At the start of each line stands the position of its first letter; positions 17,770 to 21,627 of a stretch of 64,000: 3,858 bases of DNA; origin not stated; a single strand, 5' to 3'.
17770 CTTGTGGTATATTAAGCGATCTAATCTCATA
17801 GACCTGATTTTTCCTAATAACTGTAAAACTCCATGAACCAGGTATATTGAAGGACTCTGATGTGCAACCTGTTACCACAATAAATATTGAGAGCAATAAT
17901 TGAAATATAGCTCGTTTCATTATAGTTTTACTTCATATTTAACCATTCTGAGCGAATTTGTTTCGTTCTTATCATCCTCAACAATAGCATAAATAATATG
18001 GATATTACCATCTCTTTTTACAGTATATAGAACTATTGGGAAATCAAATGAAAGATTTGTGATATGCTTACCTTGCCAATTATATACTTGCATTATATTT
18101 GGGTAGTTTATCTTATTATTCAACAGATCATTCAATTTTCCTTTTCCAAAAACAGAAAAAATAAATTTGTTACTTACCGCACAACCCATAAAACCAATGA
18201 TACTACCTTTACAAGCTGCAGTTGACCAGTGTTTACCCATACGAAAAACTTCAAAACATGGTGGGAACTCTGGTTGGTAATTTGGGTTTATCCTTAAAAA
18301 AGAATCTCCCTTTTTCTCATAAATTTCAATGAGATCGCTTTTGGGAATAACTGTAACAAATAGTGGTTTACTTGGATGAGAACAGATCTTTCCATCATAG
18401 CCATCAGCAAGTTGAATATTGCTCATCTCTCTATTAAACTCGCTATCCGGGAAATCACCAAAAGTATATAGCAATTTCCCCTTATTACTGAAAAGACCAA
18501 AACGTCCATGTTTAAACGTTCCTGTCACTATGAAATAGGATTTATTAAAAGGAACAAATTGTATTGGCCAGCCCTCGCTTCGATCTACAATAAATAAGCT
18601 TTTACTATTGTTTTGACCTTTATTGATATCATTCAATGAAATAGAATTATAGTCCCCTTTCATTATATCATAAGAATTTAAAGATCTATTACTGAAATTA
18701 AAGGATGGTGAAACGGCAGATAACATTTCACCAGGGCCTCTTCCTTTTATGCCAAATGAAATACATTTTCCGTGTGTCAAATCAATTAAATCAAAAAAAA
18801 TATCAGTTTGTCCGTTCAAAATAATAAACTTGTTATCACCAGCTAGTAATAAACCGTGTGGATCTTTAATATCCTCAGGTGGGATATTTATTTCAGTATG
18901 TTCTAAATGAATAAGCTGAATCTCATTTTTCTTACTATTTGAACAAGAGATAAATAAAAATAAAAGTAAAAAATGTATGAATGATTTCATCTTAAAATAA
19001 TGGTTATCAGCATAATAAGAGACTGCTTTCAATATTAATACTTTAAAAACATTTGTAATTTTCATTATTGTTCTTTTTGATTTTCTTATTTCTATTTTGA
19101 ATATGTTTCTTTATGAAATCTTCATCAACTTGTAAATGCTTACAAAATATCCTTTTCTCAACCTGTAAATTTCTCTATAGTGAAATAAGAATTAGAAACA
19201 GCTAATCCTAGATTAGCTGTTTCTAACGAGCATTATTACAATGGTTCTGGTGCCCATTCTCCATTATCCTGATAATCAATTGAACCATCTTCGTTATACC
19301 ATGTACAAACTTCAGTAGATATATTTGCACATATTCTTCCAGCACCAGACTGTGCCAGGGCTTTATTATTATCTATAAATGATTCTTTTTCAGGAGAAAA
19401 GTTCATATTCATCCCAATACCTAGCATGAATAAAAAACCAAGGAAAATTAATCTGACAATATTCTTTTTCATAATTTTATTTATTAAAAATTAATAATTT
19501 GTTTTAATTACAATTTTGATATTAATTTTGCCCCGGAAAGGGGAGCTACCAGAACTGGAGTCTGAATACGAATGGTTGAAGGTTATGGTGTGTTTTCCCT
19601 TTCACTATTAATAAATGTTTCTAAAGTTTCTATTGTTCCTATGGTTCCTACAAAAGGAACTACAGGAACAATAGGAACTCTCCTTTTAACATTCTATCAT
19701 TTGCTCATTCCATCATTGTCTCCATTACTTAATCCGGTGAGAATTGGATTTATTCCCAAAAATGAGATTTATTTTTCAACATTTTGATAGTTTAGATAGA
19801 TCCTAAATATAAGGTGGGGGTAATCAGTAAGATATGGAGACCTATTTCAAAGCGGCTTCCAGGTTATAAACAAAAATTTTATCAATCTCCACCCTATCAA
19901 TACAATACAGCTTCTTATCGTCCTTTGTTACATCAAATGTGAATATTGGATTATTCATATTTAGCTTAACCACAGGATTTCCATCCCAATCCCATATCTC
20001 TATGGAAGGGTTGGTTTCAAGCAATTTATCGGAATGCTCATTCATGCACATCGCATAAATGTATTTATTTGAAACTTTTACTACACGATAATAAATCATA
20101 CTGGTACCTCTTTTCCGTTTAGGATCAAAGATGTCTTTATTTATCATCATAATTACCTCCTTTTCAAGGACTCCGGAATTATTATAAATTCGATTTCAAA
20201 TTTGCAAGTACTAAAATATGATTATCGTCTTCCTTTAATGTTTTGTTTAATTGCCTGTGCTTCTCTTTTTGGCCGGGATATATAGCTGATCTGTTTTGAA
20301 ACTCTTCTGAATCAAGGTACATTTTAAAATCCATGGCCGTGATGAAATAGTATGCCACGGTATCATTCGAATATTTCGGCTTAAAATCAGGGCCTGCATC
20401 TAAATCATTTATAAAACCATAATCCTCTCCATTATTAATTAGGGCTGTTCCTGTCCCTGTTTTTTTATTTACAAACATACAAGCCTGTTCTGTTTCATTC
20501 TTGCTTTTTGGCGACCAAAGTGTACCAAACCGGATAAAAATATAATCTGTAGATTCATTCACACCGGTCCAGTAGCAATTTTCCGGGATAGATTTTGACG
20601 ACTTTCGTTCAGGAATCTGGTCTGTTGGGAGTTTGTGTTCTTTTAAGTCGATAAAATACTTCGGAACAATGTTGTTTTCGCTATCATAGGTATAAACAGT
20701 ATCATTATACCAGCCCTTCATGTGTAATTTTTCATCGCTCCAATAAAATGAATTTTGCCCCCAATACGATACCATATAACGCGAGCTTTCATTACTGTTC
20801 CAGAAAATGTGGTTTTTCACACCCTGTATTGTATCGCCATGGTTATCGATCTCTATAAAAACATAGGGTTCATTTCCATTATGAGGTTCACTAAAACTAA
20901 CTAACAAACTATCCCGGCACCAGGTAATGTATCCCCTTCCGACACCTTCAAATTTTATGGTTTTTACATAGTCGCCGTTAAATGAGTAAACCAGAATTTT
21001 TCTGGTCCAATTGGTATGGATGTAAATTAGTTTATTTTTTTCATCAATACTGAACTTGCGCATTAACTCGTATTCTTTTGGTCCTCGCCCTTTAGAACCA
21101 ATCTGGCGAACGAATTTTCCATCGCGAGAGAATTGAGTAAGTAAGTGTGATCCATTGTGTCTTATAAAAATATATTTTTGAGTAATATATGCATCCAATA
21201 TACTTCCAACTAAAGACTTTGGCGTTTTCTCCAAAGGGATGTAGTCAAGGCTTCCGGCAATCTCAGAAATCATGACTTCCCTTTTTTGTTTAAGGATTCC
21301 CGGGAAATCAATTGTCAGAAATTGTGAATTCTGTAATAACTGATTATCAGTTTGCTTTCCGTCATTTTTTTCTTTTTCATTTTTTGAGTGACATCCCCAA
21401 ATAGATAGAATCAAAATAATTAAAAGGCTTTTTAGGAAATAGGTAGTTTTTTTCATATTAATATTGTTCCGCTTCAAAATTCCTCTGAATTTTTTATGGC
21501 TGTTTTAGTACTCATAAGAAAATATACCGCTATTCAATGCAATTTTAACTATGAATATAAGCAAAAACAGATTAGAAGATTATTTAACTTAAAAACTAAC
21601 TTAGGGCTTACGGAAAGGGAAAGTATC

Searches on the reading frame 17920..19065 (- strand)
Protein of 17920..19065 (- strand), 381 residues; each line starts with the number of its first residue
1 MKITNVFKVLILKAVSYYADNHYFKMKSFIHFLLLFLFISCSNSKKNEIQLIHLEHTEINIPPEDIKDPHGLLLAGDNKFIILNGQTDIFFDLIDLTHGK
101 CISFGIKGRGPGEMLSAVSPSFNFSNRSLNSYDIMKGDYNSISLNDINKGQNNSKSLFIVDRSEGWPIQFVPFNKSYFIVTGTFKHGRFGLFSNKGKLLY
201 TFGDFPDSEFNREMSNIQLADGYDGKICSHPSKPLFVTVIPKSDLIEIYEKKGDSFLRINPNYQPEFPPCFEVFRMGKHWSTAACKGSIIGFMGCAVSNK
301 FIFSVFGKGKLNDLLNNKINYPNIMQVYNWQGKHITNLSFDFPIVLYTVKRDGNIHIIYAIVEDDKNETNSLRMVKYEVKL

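Call 50: search_protein_families(library=pfam, proteins=[window:17920-19065:-], max_evalue=0.01)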
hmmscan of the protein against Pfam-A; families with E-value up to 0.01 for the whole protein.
window:17920-19065:- (381 aa): 1 family
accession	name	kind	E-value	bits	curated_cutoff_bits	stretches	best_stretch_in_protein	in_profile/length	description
PF15869.11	TolB_like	-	4.1e-19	69.5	29.2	1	45-350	4-294/296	TolB-like 6-blade propeller-like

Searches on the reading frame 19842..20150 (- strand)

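Call 50: search_protein_families(library=pfam, proteins=[window:19842-20150:-], max_evalue=0.01)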
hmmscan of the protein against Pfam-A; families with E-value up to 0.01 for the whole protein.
window:19842-20150:- (102 aa): 1 family
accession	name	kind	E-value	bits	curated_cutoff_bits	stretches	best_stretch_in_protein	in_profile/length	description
PF15869.11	TolB_like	-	8.8e-07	29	29.2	1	19-76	234-295/296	TolB-like 6-blade propeller-like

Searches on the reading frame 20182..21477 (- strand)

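Call 50: search_protein_families(library=pfam, proteins=[window:20182-21477:-], max_evalue=0.01)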
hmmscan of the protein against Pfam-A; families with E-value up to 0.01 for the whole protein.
window:20182-21477:- (431 aa): 3 families
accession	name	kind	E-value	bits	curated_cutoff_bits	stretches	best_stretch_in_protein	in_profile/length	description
PF17170.10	DUF5128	-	3.5e-26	92.6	22.9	1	63-295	16-242/321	6-bladed beta-propeller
PF16288.11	DUF4934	-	1.5e-09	38.3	27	1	71-171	4-101/102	Domain of unknown function (DUF4934)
PF15869.11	TolB_like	-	0.0031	17.3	29.2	1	108-169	37-97/296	TolB-like 6-blade propeller-like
